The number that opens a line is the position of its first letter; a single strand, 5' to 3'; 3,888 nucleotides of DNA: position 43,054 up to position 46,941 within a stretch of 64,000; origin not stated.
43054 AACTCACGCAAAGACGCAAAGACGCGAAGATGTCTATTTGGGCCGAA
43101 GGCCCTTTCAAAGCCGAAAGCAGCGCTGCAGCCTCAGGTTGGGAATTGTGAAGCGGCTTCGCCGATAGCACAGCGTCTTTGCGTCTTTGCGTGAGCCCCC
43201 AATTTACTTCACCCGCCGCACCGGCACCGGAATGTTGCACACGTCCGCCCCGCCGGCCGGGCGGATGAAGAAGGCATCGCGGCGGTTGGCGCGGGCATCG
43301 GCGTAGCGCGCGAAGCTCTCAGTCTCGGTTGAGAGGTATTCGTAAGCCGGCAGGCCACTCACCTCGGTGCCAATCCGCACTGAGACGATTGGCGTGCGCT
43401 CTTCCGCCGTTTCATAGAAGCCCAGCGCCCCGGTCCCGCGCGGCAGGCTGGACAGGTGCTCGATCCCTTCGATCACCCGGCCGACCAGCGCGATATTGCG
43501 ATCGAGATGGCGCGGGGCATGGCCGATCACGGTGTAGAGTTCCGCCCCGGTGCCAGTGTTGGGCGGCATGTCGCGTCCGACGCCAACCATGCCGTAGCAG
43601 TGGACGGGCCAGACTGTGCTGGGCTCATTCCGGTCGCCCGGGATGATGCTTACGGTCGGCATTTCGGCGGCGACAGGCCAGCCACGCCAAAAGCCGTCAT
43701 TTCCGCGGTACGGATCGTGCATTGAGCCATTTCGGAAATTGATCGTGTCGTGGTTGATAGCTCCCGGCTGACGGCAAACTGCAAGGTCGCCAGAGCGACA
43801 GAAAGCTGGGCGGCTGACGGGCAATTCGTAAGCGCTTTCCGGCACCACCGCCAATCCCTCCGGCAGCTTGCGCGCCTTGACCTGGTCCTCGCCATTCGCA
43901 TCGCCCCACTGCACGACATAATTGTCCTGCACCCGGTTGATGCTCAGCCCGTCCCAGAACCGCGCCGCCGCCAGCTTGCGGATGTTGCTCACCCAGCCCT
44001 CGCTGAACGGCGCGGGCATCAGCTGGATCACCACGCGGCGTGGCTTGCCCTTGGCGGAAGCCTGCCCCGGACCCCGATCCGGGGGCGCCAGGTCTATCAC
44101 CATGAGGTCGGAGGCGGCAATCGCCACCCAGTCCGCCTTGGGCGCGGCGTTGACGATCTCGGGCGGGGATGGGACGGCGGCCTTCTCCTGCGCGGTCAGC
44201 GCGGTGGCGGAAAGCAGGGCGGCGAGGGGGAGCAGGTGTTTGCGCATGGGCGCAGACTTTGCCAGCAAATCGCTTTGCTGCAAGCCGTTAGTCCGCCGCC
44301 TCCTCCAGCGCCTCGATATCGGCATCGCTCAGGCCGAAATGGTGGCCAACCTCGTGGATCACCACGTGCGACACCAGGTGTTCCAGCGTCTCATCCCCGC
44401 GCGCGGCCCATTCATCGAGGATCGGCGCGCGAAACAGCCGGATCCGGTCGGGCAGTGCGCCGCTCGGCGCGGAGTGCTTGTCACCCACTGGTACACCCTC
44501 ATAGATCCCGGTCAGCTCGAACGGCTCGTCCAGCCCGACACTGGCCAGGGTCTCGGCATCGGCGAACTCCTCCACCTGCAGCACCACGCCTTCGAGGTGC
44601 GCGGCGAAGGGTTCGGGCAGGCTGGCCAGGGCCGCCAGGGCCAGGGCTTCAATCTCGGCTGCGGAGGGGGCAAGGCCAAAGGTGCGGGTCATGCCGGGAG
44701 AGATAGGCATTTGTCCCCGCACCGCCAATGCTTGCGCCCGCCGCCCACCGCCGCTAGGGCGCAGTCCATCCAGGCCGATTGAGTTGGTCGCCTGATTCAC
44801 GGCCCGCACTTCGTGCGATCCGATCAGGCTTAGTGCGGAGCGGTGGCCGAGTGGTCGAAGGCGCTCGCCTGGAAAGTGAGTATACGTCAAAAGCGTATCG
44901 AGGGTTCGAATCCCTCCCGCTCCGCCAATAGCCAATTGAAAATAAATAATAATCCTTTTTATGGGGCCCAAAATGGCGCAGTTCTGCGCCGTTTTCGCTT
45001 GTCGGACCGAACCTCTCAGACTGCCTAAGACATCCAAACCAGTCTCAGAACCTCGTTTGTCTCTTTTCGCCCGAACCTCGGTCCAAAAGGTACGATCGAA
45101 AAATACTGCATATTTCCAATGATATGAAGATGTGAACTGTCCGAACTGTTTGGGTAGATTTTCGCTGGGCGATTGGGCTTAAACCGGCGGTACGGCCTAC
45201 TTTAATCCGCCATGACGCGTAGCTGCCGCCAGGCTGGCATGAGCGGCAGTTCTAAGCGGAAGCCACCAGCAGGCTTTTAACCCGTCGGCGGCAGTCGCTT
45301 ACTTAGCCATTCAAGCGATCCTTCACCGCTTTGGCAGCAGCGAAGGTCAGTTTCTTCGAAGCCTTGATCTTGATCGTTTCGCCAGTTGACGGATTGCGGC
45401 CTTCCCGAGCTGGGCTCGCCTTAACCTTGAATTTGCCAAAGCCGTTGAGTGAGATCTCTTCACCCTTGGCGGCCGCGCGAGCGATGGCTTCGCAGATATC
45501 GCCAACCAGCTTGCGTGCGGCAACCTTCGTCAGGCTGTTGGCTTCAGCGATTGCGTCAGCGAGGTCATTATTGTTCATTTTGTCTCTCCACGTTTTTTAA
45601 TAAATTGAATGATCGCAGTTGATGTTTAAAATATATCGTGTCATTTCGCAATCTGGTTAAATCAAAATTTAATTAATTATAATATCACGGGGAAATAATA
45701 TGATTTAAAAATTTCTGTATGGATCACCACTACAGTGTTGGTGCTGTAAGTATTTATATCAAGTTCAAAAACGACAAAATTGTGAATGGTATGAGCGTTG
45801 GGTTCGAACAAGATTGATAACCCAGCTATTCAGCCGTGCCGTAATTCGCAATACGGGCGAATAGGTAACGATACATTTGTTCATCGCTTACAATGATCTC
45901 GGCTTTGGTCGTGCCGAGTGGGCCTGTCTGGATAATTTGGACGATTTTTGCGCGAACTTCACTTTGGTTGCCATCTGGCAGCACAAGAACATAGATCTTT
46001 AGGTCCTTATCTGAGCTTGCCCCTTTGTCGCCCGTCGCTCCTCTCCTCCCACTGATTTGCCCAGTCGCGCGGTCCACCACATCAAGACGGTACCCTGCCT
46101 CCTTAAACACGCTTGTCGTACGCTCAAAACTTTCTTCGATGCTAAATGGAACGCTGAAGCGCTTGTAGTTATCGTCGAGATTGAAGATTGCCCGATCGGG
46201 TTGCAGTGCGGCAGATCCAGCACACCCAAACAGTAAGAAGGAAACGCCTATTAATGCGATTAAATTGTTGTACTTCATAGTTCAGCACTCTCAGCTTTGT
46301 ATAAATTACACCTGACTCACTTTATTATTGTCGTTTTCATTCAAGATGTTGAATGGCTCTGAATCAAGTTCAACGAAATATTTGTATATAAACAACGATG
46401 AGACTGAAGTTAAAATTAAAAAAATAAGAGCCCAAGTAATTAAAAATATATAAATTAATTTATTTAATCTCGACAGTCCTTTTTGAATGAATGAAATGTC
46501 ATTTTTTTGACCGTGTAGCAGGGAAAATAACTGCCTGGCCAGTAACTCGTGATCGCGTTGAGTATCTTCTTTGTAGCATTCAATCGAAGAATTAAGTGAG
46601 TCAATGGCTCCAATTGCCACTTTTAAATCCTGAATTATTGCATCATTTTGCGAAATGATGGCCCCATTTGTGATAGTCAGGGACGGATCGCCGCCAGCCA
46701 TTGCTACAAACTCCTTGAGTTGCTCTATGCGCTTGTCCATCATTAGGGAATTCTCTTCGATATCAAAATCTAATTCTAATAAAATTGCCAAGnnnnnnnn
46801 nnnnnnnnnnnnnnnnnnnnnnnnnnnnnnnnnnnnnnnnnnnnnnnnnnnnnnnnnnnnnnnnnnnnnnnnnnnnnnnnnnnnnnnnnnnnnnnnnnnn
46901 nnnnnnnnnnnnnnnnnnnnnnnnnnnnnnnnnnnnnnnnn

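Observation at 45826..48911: Four-gene AT-rich operon: dead GGDEF-EAL, pseudo-receiver regulator, membrane protein, lipoprotein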

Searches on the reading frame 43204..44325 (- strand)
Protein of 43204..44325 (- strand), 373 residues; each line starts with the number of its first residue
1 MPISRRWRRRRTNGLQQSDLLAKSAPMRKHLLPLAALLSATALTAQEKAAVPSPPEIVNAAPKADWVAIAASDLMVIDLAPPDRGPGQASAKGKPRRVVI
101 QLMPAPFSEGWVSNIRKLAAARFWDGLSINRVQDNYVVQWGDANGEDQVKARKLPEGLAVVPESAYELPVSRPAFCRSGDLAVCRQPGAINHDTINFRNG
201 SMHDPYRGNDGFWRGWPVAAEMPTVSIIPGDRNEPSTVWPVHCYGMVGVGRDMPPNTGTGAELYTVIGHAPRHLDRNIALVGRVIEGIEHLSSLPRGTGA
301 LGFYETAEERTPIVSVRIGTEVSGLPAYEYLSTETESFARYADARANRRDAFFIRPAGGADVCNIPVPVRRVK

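Call 8: search_protein_families(library=pfam, proteins=[window:43204-44325:-], max_evalue=0.001)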
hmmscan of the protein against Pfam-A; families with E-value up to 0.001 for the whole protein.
window:43204-44325:- (373 aa): 1 family
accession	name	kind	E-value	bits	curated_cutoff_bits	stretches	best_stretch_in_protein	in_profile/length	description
PF00160.26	Pro_isomerase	-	1.7e-10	41.8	21.7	1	112-298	25-141/159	Cyclophilin type peptidyl-prolyl cis-trans isomerase/CLD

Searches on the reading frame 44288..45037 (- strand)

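Call 8: search_protein_families(library=pfam, proteins=[window:44288-45037:-], max_evalue=0.001)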
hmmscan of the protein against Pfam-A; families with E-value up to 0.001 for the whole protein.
window:44288-45037:- (249 aa): 1 family
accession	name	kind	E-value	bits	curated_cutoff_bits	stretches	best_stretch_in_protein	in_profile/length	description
PF06262.17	Zincin_1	-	1e-32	112.4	22.4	1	148-244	1-95/97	Zincin-like metallopeptidase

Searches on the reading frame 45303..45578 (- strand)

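Call 6: search_protein_families(library=pfam, proteins=[window:45303-45578:-], max_evalue=1)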
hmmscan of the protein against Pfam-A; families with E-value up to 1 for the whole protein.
window:45303-45578:- (91 aa): 4 families
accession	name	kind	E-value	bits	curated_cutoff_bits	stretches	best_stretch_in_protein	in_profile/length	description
PF00216.26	Bac_DNA_binding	-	8.5e-29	100.1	22.4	1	1-90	1-90/90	Bacterial DNA-binding protein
PF18291.6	HU-HIG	-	1.3e-05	25.6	26.2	1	2-90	33-119/125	HU domain fused to wHTH, Ig, or Glycine-rich motif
PF18175.6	HU-CCDC81_bac_2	-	0.0023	18.2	35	1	6-53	3-50/70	CCDC81-like prokaryotic HU domain 2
PF09956.15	Phage_cement_2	-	0.062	14.1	24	1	24-82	24-80/103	Phage cement protein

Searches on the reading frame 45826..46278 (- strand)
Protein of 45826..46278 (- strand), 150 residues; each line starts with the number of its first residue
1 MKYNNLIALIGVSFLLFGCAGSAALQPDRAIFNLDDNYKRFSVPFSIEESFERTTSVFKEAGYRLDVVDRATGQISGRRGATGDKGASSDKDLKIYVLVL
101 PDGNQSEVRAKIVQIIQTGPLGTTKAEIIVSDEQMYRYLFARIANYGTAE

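Call 6: search_protein_families(library=pfam, proteins=[window:45826-46278:-], max_evalue=1)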
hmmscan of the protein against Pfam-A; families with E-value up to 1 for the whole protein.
window:45826-46278:- (150 aa): 1 family
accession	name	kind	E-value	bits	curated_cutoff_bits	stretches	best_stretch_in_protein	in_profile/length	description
PF01965.30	DJ-1_PfpI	-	0.1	12.8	26.6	1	54-109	19-78/165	DJ-1/PfpI family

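Call 9: search_protein_families(library=ncbifam, proteins=[window:45826-46278:-], max_evalue=1)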
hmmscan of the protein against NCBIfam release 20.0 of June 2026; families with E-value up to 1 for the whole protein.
window:45826-46278:- (150 aa): 0 families

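Call 57: find_homologous_proteins(query=window:45826-46278:-, max_evalue=0.01)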
Query window:45826-46278:- (150 aa): 145 proteins with E <= 0.01 among 182 candidates; the best 120 are listed.
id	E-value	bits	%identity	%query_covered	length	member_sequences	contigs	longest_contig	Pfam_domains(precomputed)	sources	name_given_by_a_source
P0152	2.2e-91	321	100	100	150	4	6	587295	-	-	-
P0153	7.1e-55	202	66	91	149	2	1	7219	-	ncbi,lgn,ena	-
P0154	1.8e-54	201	68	88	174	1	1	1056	-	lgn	-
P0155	2.3e-54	201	65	97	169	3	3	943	-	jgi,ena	jgi:hypothetical protein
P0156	2.8e-54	201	65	94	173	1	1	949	-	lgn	-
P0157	2.8e-54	201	63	97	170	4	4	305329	-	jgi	jgi:hypothetical protein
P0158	3.6e-54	200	68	91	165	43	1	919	-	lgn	-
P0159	3.8e-54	200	69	87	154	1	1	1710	-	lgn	-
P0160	3.8e-54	200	68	91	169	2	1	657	-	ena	-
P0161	4.3e-54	200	67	91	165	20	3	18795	-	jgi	jgi:hypothetical protein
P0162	4.7e-54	200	63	98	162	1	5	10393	-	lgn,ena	-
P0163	8.0e-54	199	68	92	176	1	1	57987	-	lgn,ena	-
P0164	1.4e-53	198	66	91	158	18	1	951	-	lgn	-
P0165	1.5e-53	198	68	91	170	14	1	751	-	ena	-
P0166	1.6e-53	198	64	93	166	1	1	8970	-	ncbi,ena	-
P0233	2.7e-42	162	57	85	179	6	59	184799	-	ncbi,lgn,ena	-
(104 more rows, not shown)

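Call 58: find_encoding_contigs(protein=P0157, flank=5000, max_places=2)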
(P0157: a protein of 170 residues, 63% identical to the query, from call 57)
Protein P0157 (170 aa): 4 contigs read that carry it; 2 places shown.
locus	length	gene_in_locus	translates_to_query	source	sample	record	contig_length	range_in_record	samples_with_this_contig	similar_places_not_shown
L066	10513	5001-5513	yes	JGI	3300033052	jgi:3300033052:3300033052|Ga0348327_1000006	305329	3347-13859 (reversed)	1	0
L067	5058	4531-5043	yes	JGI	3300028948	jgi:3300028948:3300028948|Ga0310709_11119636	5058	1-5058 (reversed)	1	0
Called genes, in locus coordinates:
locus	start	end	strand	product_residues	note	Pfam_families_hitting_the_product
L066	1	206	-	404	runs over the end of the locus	PF00108:Thiolase_N, PF02803:Thiolase_C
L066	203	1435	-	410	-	PF02515:CoA_transf_3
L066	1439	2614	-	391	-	PF02771:Acyl-CoA_dh_N, PF14749:Acyl-CoA_ox_N (faint), PF02770:Acyl-CoA_dh_M, PF00441:Acyl-CoA_dh_1, PF22924:ACOX_C_alpha1, PF08028:Acyl-CoA_dh_2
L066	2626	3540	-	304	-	PF00106:adh_short, PF08659:KR, PF13561:adh_short_C2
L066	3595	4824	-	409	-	PF01266:DAO (faint), PF03486:HI0933_like (faint), PF07992:Pyr_redox_2, PF13450:NAD_binding_8 (faint), PF13738:Pyr_redox_3, PF00070:Pyr_redox, PF14759:Reductase_C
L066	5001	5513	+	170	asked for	-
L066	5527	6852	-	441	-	PF03109:ABC1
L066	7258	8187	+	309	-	PF03781:FGE-sulfatase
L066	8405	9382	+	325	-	PF00160:Pro_isomerase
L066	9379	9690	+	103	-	PF08922:DUF1905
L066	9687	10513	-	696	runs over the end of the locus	PF13328:HD_4, PF01966:HD, PF04607:RelA_SpoT, PF02824:TGS, PF19296:RelA_AH, PF28438:RelA_RIS, PF13291:ACT_4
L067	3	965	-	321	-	?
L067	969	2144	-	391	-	PF02771:Acyl-CoA_dh_N, PF14749:Acyl-CoA_ox_N (faint), PF02770:Acyl-CoA_dh_M, PF00441:Acyl-CoA_dh_1, PF22924:ACOX_C_alpha1, PF08028:Acyl-CoA_dh_2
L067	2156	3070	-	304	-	PF00106:adh_short, PF08659:KR, PF13561:adh_short_C2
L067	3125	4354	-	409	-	PF01266:DAO (faint), PF03486:HI0933_like (faint), PF07992:Pyr_redox_2, PF13450:NAD_binding_8 (faint), PF13738:Pyr_redox_3, PF00070:Pyr_redox, PF14759:Reductase_C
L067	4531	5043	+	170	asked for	-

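Call 59: find_encoding_contigs(protein=P0233, flank=5000, max_places=2)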
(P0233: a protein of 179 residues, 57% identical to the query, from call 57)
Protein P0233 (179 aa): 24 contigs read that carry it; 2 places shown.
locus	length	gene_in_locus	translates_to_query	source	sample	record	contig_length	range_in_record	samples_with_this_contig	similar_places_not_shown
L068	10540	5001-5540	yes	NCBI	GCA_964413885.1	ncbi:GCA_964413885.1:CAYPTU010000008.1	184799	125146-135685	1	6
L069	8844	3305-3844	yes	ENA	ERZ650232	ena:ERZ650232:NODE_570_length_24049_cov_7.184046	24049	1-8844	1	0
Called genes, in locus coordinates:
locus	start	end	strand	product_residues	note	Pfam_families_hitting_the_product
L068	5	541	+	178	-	PF02357:NusG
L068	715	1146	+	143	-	PF03946:Ribosomal_L11_N, PF00298:Ribosomal_L11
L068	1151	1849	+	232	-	PF00687:Ribosomal_L1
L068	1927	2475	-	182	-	-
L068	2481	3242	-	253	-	PF00994:MoCF_biosynth, PF24102:FLAD1_M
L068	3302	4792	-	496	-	PF01266:DAO (faint), PF07992:Pyr_redox_2 (weak), PF13434:Lys_Orn_oxgnase (faint), PF13450:NAD_binding_8, PF13738:Pyr_redox_3, PF00743:FMO-like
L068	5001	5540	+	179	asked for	-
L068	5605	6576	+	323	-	PF01544:CorA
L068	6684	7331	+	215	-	PF01865:PhoU_div, PF01895:PhoU (faint)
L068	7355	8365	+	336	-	PF01384:PHO4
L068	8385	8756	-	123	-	-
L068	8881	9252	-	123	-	-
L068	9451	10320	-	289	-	PF05050:Methyltransf_21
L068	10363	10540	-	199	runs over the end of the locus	PF10591:SPARC_Ca_bdg (faint), PF00036:EF-hand_1 (faint), PF13202:EF-hand_5 (faint), PF13405:EF-hand_6 (faint), PF13499:EF-hand_7 (weak)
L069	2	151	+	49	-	?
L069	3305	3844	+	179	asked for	-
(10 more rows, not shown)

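Call 60: find_encoding_contigs(protein=P0153, flank=5000, max_places=2)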
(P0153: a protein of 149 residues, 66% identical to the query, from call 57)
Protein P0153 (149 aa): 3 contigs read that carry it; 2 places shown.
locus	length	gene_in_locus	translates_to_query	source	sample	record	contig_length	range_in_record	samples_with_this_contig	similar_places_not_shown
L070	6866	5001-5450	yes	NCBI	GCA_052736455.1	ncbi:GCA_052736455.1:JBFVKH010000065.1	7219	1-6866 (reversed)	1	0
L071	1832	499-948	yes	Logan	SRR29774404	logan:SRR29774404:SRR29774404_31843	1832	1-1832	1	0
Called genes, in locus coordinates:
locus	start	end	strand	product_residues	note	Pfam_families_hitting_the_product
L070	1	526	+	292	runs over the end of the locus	?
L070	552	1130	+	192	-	PF04093:MreD (weak)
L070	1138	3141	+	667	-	PF03717:PBP_dimer, PF00905:Transpeptidase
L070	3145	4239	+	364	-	PF01098:FTSW_RODA_SPOVE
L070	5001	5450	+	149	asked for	-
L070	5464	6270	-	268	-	-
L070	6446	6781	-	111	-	-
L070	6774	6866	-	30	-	?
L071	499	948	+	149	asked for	-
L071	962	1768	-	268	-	-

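Call 113: search_solved_structures(query=A6, max_evalue=1)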
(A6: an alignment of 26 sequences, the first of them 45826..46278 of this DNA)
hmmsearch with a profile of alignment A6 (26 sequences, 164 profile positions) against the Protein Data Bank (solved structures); distinct sequences matched with E-value up to 1: 3.
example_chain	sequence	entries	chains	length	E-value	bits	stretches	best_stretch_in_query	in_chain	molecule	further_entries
8uu4_V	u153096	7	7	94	0.32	13.6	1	26-97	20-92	Large ribosomal subunit protein uL23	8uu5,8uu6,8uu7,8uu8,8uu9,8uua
2zr1_A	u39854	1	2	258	0.73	12.4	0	12-58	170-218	Agglutinin-1 chain A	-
2q3n_A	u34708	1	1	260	0.74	12.4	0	12-58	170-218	Agglutinin-1 A chain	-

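Call 114: search_protein_families(library=padloc, proteins=[window:45826-46278:-], max_evalue=0.01)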
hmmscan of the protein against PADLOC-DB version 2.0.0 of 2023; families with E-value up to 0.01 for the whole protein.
window:45826-46278:- (150 aa): 0 families

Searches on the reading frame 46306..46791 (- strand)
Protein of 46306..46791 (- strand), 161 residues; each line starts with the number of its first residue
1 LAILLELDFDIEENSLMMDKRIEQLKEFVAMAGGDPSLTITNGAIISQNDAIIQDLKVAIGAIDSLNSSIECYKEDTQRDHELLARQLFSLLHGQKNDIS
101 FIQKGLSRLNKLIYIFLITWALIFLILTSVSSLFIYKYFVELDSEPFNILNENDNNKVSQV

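Call 6: search_protein_families(library=pfam, proteins=[window:46306-46791:-], max_evalue=1)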
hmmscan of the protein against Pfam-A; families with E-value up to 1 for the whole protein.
window:46306-46791:- (161 aa): 1 family
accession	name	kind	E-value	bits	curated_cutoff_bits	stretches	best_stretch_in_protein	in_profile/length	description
PF22999.2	LTN1_E3_ligase_6th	-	0.049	13.6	27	1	75-144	48-114/221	LTN1 family HEAT repeat region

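Call 9: search_protein_families(library=ncbifam, proteins=[window:46306-46791:-], max_evalue=1)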
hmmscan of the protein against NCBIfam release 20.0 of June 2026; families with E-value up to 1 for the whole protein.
window:46306-46791:- (161 aa): 0 families

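Call 114: search_protein_families(library=padloc, proteins=[window:46306-46743:-], max_evalue=0.01)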
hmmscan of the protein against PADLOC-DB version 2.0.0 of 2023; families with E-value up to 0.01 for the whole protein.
window:46306-46743:- (145 aa): 0 families
